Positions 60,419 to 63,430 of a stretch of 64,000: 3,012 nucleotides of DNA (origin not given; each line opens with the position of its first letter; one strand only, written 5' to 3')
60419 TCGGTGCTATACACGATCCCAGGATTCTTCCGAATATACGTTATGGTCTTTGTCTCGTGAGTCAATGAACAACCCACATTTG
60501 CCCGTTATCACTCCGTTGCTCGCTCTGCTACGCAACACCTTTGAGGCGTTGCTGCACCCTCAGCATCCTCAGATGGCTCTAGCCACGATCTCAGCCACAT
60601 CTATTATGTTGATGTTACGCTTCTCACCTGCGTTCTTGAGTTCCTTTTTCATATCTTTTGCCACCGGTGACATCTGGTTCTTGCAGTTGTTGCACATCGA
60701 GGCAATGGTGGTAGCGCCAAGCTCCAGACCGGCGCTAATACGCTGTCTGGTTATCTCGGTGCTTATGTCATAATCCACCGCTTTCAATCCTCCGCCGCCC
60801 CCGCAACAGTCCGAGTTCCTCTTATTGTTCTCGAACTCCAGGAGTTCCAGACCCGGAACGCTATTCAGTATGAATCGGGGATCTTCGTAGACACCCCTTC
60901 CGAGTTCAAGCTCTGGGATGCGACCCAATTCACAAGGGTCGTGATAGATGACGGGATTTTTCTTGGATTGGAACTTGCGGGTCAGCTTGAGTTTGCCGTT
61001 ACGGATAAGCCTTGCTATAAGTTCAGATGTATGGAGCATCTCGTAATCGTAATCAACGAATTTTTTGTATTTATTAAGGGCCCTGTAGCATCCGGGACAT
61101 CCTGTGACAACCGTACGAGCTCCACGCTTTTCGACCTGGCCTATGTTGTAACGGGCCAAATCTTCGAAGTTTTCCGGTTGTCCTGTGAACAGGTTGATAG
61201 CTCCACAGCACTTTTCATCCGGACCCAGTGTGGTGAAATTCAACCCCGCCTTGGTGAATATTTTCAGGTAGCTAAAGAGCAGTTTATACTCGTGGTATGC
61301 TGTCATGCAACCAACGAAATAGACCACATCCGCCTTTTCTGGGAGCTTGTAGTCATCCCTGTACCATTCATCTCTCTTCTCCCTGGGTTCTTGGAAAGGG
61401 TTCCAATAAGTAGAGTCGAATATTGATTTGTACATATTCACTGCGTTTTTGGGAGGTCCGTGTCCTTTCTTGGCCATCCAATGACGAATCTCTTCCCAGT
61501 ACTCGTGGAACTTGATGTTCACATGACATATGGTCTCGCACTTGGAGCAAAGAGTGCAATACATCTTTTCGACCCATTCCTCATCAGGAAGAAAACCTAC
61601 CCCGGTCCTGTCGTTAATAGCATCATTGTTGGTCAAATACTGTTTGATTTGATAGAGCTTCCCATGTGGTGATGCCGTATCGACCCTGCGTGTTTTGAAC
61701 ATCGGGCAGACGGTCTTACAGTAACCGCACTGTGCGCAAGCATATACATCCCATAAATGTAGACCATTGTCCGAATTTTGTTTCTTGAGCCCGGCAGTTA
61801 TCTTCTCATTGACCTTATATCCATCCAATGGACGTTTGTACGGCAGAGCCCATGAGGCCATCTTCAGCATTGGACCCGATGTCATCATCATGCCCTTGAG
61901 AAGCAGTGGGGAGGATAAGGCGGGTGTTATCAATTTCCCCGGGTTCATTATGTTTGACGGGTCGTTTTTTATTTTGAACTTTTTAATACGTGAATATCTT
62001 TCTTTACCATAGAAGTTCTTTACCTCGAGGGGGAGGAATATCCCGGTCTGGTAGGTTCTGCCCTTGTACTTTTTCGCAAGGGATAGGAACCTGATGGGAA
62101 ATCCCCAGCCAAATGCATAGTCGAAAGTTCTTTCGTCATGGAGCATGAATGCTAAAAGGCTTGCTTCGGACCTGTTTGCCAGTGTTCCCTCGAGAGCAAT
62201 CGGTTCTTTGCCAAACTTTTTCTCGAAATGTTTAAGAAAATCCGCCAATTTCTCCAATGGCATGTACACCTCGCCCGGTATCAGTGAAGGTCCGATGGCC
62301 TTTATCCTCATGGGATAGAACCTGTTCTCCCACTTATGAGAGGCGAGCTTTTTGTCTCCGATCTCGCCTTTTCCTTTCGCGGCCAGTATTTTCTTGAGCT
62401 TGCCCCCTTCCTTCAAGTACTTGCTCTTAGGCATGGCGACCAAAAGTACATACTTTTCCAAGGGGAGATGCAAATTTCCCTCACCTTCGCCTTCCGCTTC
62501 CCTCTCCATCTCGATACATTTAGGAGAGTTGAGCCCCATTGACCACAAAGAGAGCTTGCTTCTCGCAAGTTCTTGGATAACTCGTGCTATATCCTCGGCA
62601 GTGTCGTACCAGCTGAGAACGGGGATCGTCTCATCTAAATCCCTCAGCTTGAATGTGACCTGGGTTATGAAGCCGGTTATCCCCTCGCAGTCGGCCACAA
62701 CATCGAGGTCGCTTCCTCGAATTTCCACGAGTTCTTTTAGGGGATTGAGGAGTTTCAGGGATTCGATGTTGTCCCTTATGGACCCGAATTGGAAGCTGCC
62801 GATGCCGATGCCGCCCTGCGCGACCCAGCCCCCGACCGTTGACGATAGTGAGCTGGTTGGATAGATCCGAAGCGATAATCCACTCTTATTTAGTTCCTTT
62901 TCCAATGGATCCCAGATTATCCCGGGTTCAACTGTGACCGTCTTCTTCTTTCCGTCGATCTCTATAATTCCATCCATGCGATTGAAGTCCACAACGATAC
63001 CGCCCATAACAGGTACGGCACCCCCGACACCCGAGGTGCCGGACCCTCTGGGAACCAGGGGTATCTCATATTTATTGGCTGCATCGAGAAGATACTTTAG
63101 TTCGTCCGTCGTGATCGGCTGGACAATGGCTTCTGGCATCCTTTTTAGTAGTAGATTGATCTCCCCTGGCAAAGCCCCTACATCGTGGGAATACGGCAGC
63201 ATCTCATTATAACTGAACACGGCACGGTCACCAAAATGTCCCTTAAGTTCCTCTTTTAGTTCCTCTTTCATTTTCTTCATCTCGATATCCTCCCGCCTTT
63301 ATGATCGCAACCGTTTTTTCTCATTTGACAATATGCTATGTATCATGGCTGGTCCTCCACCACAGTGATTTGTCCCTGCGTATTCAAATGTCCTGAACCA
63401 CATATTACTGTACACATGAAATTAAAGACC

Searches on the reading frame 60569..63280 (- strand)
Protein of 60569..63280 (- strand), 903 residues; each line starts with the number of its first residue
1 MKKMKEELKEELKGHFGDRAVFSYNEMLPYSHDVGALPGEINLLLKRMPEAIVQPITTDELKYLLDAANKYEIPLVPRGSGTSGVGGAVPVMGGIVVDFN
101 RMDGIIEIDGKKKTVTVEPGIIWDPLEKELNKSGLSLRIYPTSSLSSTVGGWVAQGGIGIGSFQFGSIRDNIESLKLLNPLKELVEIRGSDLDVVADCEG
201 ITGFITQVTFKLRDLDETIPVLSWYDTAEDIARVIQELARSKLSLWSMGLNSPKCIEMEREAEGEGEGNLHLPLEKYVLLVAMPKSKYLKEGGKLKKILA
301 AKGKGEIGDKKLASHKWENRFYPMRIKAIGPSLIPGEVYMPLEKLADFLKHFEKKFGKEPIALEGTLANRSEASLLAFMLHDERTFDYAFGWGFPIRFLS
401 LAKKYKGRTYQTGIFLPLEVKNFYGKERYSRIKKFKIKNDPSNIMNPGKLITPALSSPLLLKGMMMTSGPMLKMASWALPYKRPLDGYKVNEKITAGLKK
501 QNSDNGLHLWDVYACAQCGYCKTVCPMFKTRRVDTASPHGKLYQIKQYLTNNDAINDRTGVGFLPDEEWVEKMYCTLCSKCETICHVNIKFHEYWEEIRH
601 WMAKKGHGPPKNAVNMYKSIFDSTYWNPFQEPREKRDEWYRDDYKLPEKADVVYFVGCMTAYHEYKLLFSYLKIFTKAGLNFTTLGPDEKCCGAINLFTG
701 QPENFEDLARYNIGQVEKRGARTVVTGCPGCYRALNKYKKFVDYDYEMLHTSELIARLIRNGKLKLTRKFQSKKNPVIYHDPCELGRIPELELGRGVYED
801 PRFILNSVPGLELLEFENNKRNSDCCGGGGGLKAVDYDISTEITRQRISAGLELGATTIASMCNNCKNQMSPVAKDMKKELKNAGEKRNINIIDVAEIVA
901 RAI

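Call 19: search_protein_families(library=pfam, proteins=[window:60569-63280:-], max_evalue=0.001)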
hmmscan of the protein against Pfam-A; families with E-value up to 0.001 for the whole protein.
window:60569-63280:- (903 aa): 5 families
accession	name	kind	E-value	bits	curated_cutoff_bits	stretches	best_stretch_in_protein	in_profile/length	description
PF01565.28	FAD_binding_4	-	1.4e-37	128.9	26.4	1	49-187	1-138/139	FAD binding domain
PF02754.22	CCG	-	8.6e-30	103.1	20.6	2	652-735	1-84/85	Cysteine-rich domain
PF13183.11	Fer4_8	-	1.4e-08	35.6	27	1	512-589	2-68/68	4Fe-4S dicluster domain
PF13534.11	Fer4_17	-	2.1e-05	25.4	22.2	1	514-589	1-60/61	4Fe-4S dicluster domain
PF02913.24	FAD-oxidase_C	-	3.2e-05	24.2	21.2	0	225-360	12-155/248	FAD linked oxidases, C-terminal domain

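Call 52: search_protein_families(library=ncbifam, proteins=[window:60569-63280:-], max_evalue=0.00001)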
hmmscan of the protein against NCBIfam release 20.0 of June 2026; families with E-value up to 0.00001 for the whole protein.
window:60569-63280:- (903 aa): 21 families
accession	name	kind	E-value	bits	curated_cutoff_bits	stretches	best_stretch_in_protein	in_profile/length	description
NF004898.0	PRK06259.1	equivalog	1.6e-41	142.5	385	1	501-898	122-483/488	fumarate reductase (CoM/CoB) subunit TfrB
NF045670.1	quin_L_LdhH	equivalog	5.4e-32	110.9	800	1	647-881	464-696/706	L-lactate dehydrogenase (quinone) large subunit LdhH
TIGR00387.1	glcD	equivalog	3.5e-28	98.6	567.9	1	52-250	1-209/413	glycolate oxidase subunit GlcD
NF008369.0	PRK11168.1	equivalog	1.1e-24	87.1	278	1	638-872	152-382/401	anaerobic glycerol-3-phosphate dehydrogenase subunit C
NF045663.1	diclust_near_Sec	equivalog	1.6e-23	82.7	530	1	575-875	355-623/759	pyridine nucleotide-disulfide oxidoreductase/dicluster-binding protein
NF045724.1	ferredox_TmcB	equivalog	3.4e-22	78.6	735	1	512-879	40-413/430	electron transfer complex ferredoxin TmcB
NF049975.1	2HglutDHaseYdiJ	equivalog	5.5e-22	77.4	1350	1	44-178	47-183/1018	D-2-hydroxyglutarate dehydrogenase YdiJ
NF008434.0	PRK11274.1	equivalog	1.1e-18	67.4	333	2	513-607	23-107/409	glycolate oxidase subunit GlcF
NF045796.1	DsrK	equivalog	4.5e-17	61.8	400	1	513-874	50-420/453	sulfate reduction electron transfer complex DsrMKJOP subunit DsrK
NF045711.1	sulf_resp_HmcF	equivalog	2.8e-16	59.3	750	1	504-879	52-434/457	sulfate respiration complex iron-sulfur protein HmcF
NF008408.0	PRK11230.1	equivalog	8.5e-16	57.5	897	1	46-237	53-253/499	glycolate oxidase subunit GlcD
TIGR03379.1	glycerol3P_GlpC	equivalog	9e-16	57.6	279.9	1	639-871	149-378/397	anaerobic glycerol-3-phosphate dehydrogenase subunit GlpC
TIGR03288.1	CoB_CoM_SS_B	equivalog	7.2e-13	48.4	345.15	1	820-899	187-263/290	CoB--CoM heterodisulfide reductase subunit B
TIGR01678.1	FAD_lactone_ox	subfamily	4e-11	42.5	396.8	1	48-195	14-158/438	sugar 1,4-lactone oxidase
TIGR01676.1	GLDHase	equivalog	1.6e-10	40.4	458.25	1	51-211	64-224/541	L-galactonolactone dehydrogenase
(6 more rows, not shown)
